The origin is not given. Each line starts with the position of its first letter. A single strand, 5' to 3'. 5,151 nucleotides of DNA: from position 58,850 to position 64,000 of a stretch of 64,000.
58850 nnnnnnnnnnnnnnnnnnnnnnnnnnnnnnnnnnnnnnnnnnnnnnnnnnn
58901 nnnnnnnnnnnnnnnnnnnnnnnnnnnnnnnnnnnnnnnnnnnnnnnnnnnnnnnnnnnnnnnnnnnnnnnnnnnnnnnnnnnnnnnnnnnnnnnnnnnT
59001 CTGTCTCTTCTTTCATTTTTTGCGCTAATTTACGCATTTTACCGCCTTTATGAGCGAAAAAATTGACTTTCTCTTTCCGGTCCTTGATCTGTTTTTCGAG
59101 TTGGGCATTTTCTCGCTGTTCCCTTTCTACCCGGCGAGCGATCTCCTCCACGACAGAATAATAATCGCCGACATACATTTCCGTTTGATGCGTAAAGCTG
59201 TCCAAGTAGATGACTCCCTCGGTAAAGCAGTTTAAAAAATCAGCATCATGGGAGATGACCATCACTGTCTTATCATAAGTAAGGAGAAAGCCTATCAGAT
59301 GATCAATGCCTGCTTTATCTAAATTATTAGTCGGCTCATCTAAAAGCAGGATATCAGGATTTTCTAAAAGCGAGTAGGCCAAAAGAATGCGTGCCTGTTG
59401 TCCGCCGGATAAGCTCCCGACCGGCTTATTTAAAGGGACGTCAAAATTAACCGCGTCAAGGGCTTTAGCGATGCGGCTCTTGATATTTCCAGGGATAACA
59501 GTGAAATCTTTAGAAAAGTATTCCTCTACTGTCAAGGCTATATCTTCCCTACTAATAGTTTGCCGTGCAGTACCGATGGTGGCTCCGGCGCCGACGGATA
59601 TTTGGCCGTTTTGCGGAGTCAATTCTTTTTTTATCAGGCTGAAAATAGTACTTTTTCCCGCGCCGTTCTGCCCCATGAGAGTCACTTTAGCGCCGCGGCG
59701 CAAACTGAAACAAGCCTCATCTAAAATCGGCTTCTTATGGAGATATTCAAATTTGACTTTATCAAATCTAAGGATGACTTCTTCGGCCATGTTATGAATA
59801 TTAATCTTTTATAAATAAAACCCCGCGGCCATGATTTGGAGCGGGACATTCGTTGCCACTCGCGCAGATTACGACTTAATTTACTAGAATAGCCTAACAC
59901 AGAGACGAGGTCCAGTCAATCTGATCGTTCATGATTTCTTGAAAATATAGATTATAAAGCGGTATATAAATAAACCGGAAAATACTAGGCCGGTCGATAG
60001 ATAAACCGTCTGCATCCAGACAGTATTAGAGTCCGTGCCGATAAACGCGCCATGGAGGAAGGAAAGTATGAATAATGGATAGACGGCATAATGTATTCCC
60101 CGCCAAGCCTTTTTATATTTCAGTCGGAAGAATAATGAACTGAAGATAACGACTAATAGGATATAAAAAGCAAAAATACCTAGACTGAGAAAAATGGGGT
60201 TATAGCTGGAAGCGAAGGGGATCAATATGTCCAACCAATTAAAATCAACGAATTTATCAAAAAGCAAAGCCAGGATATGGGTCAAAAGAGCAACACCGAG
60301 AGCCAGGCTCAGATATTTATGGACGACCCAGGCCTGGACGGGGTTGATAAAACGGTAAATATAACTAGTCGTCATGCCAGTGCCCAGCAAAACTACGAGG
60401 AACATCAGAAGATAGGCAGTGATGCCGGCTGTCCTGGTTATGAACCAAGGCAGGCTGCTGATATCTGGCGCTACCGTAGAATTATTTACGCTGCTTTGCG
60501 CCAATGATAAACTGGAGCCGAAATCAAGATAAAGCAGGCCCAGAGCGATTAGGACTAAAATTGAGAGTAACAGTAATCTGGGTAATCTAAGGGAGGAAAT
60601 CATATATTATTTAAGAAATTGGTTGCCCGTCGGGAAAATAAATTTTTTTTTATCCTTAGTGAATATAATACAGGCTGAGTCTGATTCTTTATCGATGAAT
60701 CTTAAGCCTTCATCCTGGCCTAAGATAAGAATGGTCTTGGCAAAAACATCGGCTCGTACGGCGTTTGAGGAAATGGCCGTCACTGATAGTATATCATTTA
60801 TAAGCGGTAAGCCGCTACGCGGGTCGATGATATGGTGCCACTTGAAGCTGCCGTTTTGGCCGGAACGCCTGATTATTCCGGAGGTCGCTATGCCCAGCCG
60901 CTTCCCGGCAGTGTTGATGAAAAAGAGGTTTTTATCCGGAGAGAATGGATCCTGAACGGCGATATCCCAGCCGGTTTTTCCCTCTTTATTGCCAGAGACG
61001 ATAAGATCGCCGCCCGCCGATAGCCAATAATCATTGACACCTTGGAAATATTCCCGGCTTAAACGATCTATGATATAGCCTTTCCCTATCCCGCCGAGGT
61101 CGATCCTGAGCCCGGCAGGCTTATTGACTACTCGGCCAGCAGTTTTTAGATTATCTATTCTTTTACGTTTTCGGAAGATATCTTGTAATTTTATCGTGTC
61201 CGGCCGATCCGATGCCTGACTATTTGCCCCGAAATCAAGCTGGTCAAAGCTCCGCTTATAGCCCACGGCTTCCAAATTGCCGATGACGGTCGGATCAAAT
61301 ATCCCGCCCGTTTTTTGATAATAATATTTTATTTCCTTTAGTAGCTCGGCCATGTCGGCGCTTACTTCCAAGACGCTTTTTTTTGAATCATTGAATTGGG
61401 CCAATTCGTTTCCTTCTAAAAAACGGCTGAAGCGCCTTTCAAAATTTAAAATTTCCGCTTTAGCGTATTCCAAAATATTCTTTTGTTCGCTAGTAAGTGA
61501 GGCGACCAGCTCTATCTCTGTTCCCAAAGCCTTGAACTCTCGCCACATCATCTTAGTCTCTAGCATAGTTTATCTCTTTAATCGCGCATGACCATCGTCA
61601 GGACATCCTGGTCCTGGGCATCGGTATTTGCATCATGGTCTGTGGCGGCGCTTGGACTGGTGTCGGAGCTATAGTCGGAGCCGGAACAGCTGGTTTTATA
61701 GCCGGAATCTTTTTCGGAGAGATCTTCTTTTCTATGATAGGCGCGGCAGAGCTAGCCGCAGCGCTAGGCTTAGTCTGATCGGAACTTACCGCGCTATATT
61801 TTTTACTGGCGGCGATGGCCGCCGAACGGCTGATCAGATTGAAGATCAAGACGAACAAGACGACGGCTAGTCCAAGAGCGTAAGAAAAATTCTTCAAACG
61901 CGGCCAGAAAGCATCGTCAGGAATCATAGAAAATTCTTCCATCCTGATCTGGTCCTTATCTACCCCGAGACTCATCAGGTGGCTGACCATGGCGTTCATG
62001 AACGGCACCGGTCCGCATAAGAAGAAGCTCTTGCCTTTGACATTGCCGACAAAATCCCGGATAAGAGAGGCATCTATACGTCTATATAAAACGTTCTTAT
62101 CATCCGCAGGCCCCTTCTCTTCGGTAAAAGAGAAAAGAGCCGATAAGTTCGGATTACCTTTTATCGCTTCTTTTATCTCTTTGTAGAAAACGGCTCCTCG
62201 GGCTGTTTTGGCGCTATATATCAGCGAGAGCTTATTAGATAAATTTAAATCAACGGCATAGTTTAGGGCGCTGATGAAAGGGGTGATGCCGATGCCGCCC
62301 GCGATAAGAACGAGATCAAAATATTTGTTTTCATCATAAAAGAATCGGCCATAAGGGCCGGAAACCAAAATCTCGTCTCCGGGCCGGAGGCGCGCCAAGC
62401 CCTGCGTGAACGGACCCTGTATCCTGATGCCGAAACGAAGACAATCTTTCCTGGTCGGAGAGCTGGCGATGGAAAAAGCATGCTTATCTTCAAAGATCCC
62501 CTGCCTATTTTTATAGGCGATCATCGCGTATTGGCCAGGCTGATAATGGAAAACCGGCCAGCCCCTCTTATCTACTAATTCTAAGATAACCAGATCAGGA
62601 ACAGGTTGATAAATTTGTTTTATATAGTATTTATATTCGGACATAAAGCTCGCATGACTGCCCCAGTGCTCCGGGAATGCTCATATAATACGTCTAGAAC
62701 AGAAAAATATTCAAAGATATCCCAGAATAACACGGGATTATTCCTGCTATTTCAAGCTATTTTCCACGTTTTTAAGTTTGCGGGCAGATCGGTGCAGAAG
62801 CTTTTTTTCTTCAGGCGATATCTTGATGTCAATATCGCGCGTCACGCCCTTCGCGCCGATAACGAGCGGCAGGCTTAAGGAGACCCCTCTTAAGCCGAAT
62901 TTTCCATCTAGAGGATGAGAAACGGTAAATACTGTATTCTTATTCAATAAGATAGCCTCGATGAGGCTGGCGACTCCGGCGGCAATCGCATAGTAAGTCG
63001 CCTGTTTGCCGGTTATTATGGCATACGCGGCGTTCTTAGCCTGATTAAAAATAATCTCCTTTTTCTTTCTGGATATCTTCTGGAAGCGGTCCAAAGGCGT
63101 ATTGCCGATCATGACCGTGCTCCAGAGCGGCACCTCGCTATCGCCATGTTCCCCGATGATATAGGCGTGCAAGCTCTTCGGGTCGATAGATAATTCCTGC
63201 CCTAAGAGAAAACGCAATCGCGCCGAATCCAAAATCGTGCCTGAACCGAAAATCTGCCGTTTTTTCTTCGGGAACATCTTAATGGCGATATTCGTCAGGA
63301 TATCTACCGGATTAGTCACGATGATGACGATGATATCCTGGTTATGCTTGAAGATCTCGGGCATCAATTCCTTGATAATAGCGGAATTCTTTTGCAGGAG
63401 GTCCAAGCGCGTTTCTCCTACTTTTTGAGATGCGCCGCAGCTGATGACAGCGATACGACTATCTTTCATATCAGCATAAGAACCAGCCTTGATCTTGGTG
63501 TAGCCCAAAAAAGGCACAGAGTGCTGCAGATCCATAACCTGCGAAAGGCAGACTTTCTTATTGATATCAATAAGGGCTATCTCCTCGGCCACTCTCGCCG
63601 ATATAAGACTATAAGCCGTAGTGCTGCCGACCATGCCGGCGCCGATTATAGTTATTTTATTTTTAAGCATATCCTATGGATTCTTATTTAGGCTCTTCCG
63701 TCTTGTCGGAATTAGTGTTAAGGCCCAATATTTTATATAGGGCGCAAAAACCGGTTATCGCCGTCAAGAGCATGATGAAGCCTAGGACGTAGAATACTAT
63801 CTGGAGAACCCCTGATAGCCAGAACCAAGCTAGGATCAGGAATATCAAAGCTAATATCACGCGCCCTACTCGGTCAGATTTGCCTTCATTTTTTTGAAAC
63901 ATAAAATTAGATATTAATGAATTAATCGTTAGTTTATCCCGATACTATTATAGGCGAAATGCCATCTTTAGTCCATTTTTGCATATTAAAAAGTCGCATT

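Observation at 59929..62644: Split, order-permuted NOX/ferric-reductase-like transmembrane electron conduit with an embedded ApbE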

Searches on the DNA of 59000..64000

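Call 90: search_rna_families(source=window, start=59000, end=64000, threshold=evalue, max_evalue=1)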
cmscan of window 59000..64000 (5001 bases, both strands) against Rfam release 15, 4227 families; matches with E-value up to 1: 0.
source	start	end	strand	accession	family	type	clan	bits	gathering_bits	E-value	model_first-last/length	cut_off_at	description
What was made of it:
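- Tried and rejected: Rfam found no riboswitch or other RNA in 59000-64000 (call 90).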
